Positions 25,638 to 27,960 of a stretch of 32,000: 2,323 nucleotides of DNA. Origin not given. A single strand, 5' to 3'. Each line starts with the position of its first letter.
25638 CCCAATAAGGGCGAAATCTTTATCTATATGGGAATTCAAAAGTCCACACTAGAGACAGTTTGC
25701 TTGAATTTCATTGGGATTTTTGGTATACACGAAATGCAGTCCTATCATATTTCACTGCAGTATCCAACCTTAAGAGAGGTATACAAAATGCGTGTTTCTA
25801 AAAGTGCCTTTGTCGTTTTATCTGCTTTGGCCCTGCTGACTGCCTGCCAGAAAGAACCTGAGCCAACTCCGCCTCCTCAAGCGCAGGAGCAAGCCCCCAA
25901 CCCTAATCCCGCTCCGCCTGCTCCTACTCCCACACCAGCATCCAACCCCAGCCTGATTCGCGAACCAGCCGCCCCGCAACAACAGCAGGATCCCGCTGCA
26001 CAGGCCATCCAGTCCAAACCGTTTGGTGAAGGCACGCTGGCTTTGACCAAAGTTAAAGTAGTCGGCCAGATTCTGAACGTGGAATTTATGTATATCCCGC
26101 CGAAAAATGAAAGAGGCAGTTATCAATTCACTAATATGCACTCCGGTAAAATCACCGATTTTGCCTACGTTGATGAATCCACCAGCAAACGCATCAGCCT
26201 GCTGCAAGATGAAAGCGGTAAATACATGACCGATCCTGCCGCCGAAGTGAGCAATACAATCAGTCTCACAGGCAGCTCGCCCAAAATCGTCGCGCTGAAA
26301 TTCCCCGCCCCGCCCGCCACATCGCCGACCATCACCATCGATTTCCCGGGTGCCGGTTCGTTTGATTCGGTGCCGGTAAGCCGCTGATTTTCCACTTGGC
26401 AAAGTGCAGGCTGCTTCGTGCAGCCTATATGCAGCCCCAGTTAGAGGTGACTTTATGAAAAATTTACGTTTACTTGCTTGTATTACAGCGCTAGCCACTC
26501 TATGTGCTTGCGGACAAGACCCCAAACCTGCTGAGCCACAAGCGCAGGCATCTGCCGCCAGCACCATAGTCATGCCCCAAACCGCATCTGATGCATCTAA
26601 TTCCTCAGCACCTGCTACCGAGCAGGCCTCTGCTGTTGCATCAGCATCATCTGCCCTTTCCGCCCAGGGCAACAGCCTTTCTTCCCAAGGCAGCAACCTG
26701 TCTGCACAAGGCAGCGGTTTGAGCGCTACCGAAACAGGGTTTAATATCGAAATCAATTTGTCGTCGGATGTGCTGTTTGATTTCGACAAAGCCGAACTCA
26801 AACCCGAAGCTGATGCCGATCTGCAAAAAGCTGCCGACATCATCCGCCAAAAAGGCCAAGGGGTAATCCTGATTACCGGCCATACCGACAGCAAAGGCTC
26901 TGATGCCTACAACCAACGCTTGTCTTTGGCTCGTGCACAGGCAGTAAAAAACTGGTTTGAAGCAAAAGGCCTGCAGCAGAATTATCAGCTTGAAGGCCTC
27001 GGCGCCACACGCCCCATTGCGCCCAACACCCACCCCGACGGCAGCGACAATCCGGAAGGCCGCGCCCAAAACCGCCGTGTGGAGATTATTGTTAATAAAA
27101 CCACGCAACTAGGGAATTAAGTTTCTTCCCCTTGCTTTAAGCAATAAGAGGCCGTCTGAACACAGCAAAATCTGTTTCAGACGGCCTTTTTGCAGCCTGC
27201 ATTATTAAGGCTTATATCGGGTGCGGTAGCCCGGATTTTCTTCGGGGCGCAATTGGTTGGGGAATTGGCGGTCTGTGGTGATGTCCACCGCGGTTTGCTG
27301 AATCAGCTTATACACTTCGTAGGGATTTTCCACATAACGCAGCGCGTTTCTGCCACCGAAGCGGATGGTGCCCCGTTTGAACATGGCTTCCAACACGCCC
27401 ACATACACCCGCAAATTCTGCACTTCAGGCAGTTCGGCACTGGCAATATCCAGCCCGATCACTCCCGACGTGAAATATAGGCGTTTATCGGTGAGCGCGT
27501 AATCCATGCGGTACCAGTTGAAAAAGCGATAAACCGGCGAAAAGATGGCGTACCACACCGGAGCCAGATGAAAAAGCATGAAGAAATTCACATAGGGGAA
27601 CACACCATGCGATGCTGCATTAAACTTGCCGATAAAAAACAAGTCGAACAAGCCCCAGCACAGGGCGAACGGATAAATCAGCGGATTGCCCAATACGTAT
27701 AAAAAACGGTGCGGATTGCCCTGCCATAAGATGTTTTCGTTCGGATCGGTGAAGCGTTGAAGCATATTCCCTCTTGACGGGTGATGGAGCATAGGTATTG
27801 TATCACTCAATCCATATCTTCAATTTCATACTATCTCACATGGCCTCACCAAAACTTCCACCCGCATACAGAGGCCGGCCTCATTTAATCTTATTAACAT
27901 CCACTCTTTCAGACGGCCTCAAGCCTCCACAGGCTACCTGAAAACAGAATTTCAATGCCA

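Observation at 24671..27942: A 3.1-3.5 kb foreign segment splits an ape-like FAS/PKS operon and carries an uncharacterised LRR / twin-lipoprotein / bPH2 gene set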

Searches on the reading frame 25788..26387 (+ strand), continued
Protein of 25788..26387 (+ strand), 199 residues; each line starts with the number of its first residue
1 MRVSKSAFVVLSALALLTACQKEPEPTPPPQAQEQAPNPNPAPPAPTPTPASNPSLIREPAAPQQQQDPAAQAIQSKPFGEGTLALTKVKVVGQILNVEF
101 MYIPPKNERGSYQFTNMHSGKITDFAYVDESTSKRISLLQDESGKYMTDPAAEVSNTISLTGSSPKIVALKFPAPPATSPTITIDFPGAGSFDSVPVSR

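Call 46: fold_search(model_id=the predicted structure, library=pdb)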
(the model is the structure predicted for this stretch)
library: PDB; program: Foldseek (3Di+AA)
matches with E <= 10: 1006; with E <= 0.001: 0
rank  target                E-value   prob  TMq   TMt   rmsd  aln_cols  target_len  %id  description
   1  4eae_B                2.4e-02  0.99  0.34  0.36   6.6       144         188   12  The crystal structure of a functionally unknown protein from Listeria monocytogenes EGD-e (released 2012-04-04)
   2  7u06_A                3.7e-02  0.75  0.26  0.07   7.7       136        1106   18  Structure of the yeast TRAPPII-Rab11/Ypt32 complex in the closed/open state (composite structure) (released 2022-04-27)
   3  5nzu_MODEL_1_D        5.1e-02  0.63  0.23  0.12  16.6       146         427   10  The structure of the COPI coat linkage II (released 2017-06-28)
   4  4eae_A                5.7e-02  0.92  0.32  0.34   7.1       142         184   10  The crystal structure of a functionally unknown protein from Listeria monocytogenes EGD-e (released 2012-04-04)
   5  3cfu_A                6.3e-02  0.99  0.40  0.52   4.7       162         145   10  Crystal structure of the yjhA protein from Bacillus subtilis. Northeast Structural Genomics Consortium target SR562 (released 2008-03-18)
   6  1dn0_B                6.3e-02  0.87  0.27  0.26   6.6       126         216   12  STRUCTURE OF THE FAB FRAGMENT FROM A HUMAN IGM COLD AGGLUTININ (released 2001-01-24)
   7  8k2n_B                6.7e-02  0.38  0.22  0.10  12.8       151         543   13  Crystal structure of Group 4 Monosaccharide-releasing beta-N-acetylgalactosaminidase NgaLy from Lacticaseibacillus yic (released 2024-04-24)
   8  4o65                  8.3e-02  0.63  0.22  0.27   7.5       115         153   10  Crystal structure of the cupredoxin domain of amoB from Nitrosocaldus yellowstonii (released 2014-04-02)
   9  3coo_A                8.7e-02  0.75  0.28  0.36   8.2       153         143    8  The crystal structure of Reelin-N domain of F-spondin (released 2008-08-26)
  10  1lmi                  1.1e-01  0.90  0.32  0.44   5.2       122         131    7  1.5 ANGSTROM RESOLUTION CRYSTAL STRUCTURE OF A SECRETED PROTEIN FROM MYCOBACTERIUM TUBERCULOSIS-MPT63 (released 2002-12-04)
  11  8xog_E                1.3e-01  0.69  0.26  0.24   8.3       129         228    9  Cryo-EM structure of apo-GPR30-Gq complex structure (released 2024-04-10)
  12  7qf7_A                1.3e-01  0.60  0.23  0.32   8.2       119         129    8  Orthorhombic crystal structure of PTG CBM21 in complex with beta-cyclodextrin (released 2022-11-02)
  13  6bj3_A                1.4e-01  0.44  0.22  0.17   8.0       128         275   10  TCR55 in complex with HIV(Pol448-456)/HLA-B35 (released 2018-07-25)
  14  3bcw_B                1.5e-01  0.15  0.14  0.21  13.2       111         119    7  Crystal structure of a duf861 family protein with a rmlc-like cupin fold (bb1179) from bordetella bronchiseptica rb50  (released 2007-11-27)
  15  5deg_A                1.6e-01  0.44  0.22  0.18   7.8       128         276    9  Crystal structure of B*27:06 bound to the pVIPR peptide (released 2015-11-18)
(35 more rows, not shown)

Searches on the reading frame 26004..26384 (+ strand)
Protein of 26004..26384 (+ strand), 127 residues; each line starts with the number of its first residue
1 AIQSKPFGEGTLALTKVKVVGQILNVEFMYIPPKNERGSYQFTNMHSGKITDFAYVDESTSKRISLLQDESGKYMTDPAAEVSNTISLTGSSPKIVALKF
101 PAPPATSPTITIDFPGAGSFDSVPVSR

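Call 35: search_protein_representatives(protein=window:26004-26384:+)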
Query: 127 residues. Proteins with E-value up to 0.001 (for the whole library): 108; up to 1e-10: 49; up to 1e-30: 4. The best 108 are listed.
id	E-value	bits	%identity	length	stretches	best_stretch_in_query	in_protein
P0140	4.4e-48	178.6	69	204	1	1-127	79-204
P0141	1.5e-38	147.8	60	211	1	1-127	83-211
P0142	2.8e-35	137.3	56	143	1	1-127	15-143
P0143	1.0e-31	125.8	55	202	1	2-127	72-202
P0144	2.3e-28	115.0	46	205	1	1-127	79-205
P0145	6.9e-20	87.6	43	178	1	2-127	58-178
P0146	2.5e-19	85.8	57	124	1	1-79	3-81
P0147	8.7e-19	84.1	39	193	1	4-127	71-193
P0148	3.1e-18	82.3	43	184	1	1-127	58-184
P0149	1.3e-16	77.1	38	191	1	3-127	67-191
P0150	2.9e-16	76.0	42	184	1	2-126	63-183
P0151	4.2e-16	75.4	37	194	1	11-127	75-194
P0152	1.2e-15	74.0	49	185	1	1-127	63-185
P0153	7.1e-15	71.5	38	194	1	1-127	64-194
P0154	9.0e-15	71.1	38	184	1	2-127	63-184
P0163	2.1e-13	66.7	35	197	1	3-127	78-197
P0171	3.4e-12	62.8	32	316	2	52-126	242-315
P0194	6.2e-10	55.5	39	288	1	13-127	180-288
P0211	4.3e-08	49.6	34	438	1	3-125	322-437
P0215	1.7e-07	47.7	29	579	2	18-126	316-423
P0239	3.3e-04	37.0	31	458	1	13-126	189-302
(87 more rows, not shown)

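Call 36: search_protein_families(library=pfam, proteins=[window:26004-26384:+, P0145, P0147, P0151, P0163, P0171, P0194, P0211, P0215, P0239], max_evalue=1)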
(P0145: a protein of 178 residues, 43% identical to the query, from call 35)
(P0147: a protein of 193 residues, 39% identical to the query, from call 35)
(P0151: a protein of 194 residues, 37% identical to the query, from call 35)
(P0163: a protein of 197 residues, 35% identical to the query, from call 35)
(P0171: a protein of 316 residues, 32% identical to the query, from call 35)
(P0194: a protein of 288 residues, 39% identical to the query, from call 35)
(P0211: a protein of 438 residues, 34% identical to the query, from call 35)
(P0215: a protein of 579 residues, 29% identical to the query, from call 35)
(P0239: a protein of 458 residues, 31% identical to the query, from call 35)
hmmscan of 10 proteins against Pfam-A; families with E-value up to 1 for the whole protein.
window:26004-26384:+ (127 aa): 0 families

P0145 (178 aa): 1 family
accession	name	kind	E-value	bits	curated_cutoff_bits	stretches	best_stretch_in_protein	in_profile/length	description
PF21827.1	New_glue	-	0.042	14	31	1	4-40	5-41/94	New glue protein family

P0147 (193 aa): 1 family
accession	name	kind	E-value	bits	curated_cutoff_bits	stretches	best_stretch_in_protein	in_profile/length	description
PF16788.10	ATF7IP_BD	-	0.56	10.8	27.6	1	24-113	131-217/219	ATF-interacting protein binding domain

P0151 (194 aa): 1 family
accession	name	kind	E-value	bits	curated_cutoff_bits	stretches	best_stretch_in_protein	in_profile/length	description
PF22902.2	NOMO1-like_9th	-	0.079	13.2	27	1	122-151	23-52/75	BOS complex subunit NOMO1-like, beta sandwich domain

P0163 (197 aa): 0 families

P0171 (316 aa): 6 families
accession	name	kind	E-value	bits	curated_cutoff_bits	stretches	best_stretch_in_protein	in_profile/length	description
PF13101.12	DUF3945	-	0.0005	20.1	21.9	0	267-282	24-39/50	Protein of unknown function (DUF3945)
PF12308.13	Noelin-1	-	0.007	16.9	25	0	104-125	8-29/100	Neurogenesis glycoprotein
PF04324.20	Fer2_BFD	-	0.04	14.7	26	0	264-277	3-16/50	BFD-like [2Fe-2S] binding domain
PF08561.15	Ribosomal_L37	-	0.05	14.2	21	0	86-111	28-53/89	Mitochondrial ribosomal protein L37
PF16843.10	Get5_bdg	-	0.062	13.3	25.3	0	129-156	12-39/53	Binding domain to Get4 on Get5, Golgi to ER traffic protein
PF11906.13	DUF3426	-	0.098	13.2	27.7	0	272-302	116-146/147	Protein of unknown function (DUF3426)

P0194 (288 aa): 1 family
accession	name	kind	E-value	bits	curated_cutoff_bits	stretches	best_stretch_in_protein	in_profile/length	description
PF13567.11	DUF4131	-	0.03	14.5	31.6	1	9-84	7-70/165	Domain of unknown function (DUF4131)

P0211 (438 aa): 6 families
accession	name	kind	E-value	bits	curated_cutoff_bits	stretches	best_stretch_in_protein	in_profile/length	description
PF13365.12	Trypsin_2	-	1.2e-22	81.6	27.6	1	97-239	1-144/144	Trypsin-like peptidase domain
PF00089.32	Trypsin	-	1.5e-08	35.2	20.6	1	97-265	27-218/220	Trypsin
PF05579.19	Peptidase_S32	-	7.1e-05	22.6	24.7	1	84-240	101-225/297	Equine arteritis virus serine endopeptidase S32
PF15034.11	KRTAP7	-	0.0026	19.1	27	1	178-227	10-59/84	KRTAP type 7 family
PF01732.22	Mycop_pep_DUF31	-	0.074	13.1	27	1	219-240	323-344/346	Mycoplasma peptidase (DUF31)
PF10459.15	Peptidase_S46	-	0.11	11.5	22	1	219-239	629-649/698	Peptidase S46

P0215 (579 aa): 3 families
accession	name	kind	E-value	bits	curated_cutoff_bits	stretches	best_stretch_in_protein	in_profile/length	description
PF00691.25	OmpA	-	2.1e-21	76.5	27.2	1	467-556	1-91/98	OmpA family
PF05168.19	HEPN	-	9.3e-11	42.4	22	1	4-68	3-65/117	HEPN domain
PF05359.17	DUF748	-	0.0017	16.9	50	1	465-512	880-927/1037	Domain of Unknown Function (DUF748)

P0239 (458 aa): 3 families
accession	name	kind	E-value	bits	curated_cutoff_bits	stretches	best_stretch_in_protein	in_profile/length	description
PF00691.25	OmpA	-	2.4e-22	79.5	27.2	1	347-438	1-93/98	OmpA family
PF05359.17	DUF748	-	0.022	13.2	50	1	345-406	880-943/1037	Domain of Unknown Function (DUF748)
PF16158.11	N_BRCA1_IG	-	0.16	12.9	28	0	197-286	11-85/108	Ig-like domain from next to BRCA1 gene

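Call 93: find_related_loci(query=A5, collection=metagenome_contigs, flank=3000)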
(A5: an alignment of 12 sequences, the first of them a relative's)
Query A5 (190 aa) in metagenome_contigs; peptide patterns used: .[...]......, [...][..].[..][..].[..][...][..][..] (x = any residue, [..] = any of these).
600 stretches matched a pattern (row limit reached: there are more); 282 encode a relative of the query (tblastn E <= 1e-3); the best 80 are kept; 80 distinct loci.
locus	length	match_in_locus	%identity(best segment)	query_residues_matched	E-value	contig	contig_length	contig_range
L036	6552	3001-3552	55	2-190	9e-56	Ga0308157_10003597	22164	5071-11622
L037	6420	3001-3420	49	49-190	3e-33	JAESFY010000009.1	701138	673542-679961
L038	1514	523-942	50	45-190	2e-32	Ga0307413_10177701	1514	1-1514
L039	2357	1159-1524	47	66-190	3e-29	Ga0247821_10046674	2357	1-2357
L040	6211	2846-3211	47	66-190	3e-29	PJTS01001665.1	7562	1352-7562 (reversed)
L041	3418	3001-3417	44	34-170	3e-29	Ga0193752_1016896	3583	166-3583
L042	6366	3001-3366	50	66-190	6e-29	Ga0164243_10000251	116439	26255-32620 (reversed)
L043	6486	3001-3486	43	19-188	1e-28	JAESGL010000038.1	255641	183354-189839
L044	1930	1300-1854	39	1-190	1e-28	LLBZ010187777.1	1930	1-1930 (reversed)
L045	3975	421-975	37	7-190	6e-28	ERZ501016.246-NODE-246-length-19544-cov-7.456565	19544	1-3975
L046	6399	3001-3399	45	58-190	8e-28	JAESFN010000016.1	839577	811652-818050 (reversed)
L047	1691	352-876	39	6-190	4e-27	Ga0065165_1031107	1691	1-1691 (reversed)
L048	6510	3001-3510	37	10-188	3e-26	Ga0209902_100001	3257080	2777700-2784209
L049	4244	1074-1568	40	16-190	1e-25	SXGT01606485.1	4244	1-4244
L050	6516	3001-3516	37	7-190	2e-25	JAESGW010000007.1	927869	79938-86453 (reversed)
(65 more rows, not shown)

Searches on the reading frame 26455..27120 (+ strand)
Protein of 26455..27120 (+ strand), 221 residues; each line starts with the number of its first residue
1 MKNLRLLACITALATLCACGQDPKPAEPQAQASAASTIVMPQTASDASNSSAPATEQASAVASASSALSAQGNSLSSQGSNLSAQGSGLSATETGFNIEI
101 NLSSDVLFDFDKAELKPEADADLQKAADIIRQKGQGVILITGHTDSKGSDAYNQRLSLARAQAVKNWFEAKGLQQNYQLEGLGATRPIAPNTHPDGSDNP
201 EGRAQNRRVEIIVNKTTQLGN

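Call 9: search_protein_families(library=pfam, proteins=[window:26455-27120:+], max_evalue=0.01)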
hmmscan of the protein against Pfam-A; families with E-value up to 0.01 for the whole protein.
window:26455-27120:+ (221 aa): 1 family
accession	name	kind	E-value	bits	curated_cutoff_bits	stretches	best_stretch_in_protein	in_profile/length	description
PF00691.25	OmpA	-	1.1e-21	77.4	27.2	1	107-196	1-93/98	OmpA family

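Call 28: search_protein_families(library=ncbifam, proteins=[window:26455-27120:+], max_evalue=0.01)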
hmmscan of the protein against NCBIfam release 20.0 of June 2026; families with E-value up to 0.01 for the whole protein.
window:26455-27120:+ (221 aa): 37 families (the best 25 are shown)
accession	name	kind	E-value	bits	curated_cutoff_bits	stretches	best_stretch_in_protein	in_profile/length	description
NF053611.1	YiaD_Gzip_OmpA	equivalog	7.5e-38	130.3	175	1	9-213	3-206/206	YiaD family glycine zipper/OmpA-like lipoprotein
NF053585.1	OMP_LP_YfiB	equivalog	4.6e-28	98.1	128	1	85-215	39-162/163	outer membrane lipoprotein YfiB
NF045787.1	OmpABordt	equivalog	3.7e-26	92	200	1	96-213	77-189/194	outer membrane protein OmpA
NF053612.1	anchor_PA1041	equivalog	1.9e-25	90.2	250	1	98-214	125-236/236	PA1041 family peptidoglycan-binding anchor lipoprotein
NF053613.1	OMP_toxin_LptF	equivalog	5.3e-23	82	400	1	104-215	141-247/256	lipotoxin F family OmpA-related lipoprotein LptF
NF007804.1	PRK10510.1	equivalog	1.6e-22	80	307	1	6-213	8-216/219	OmpA family lipoprotein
TIGR03350.1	type_VI_ompA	equivalog_domain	3.6e-21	75.5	139.8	1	87-213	13-137/137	type VI secretion system protein TssL, long form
NF008071.1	PRK10808.1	equivalog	7.5e-20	71.6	277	1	100-215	227-348/358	porin OmpA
NF006541.1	PRK09038.1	equivalog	2.3e-19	70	283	1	33-217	70-252/253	flagellar motor protein MotD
TIGR02802.1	Pal_lipo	equivalog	6.1e-17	61.6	125.35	1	106-212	2-103/104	peptidoglycan-associated lipoprotein Pal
NF007424.1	PRK09967.1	equivalog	4.3e-16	59.4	155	1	92-214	40-158/160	OmpA family protein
NF005444.0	PRK07033.1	equivalog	1.6e-14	53.8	520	1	100-214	310-422/438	DotU family type VI secretion system protein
NF053607.1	CHU_0125_OmpA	equivalog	4.5e-14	51.9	620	1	105-210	532-633/639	CHU_0125 family OmpA-like outer membrane integrity protein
NF052230.1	T9SS_PorE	exception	5.3e-14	51.4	600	1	104-187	515-599/648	PorE family type IX secretion system protein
NF047620.1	FlgprotMotYVib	equivalog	8.2e-14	51.9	400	1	108-217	165-270/271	flagellar protein MotY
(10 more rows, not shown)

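Call 29: search_protein_families(library=padloc, proteins=[window:26455-27120:+], max_evalue=0.01)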
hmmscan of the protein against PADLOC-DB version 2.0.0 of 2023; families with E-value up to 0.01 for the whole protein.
window:26455-27120:+ (221 aa): 6 families
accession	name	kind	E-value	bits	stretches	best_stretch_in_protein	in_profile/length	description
PDLC00609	ZorB1|ZorB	-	8.4e-12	43.1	1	99-173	88-171/232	MotB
PDLC00612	ZorB1|ZorB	-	4.8e-09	34.2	1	138-211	187-264/293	MotB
PDLC00651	ZorB3|ZorB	-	2.3e-08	31.8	1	98-212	83-201/215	MotB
PDLC00610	ZorB1|ZorB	-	2.3e-05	22.1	0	138-211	150-232/254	MotB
PDLC00611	ZorB1|ZorB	-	0.00011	20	1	97-164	87-162/240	MotB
PDLC00608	ZorB1|ZorB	-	0.00023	18.6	1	105-212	96-224/243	MotB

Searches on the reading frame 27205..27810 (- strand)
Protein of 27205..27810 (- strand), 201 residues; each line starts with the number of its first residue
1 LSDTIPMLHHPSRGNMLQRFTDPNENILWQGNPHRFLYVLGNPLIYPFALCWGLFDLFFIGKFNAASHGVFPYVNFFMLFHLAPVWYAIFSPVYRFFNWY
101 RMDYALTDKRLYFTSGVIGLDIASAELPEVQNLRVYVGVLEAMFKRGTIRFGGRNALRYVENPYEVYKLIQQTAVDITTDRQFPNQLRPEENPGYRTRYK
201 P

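Call 9: search_protein_families(library=pfam, proteins=[window:27205-27810:-], max_evalue=0.01)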
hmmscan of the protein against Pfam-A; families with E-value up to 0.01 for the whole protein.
window:27205-27810:- (201 aa): 1 family
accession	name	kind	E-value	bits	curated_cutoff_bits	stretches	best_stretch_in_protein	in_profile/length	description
PF03703.20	bPH_2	-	3.2e-05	24.5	22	1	99-151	1-53/78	Bacterial PH domain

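Call 28: search_protein_families(library=ncbifam, proteins=[window:27205-27810:-], max_evalue=0.01)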
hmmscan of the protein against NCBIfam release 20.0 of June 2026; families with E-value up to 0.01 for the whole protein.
window:27205-27810:- (201 aa): 0 families

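Call 29: search_protein_families(library=padloc, proteins=[window:27205-27810:-], max_evalue=0.01)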
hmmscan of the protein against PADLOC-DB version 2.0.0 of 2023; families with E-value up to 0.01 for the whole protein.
window:27205-27810:- (201 aa): 0 families
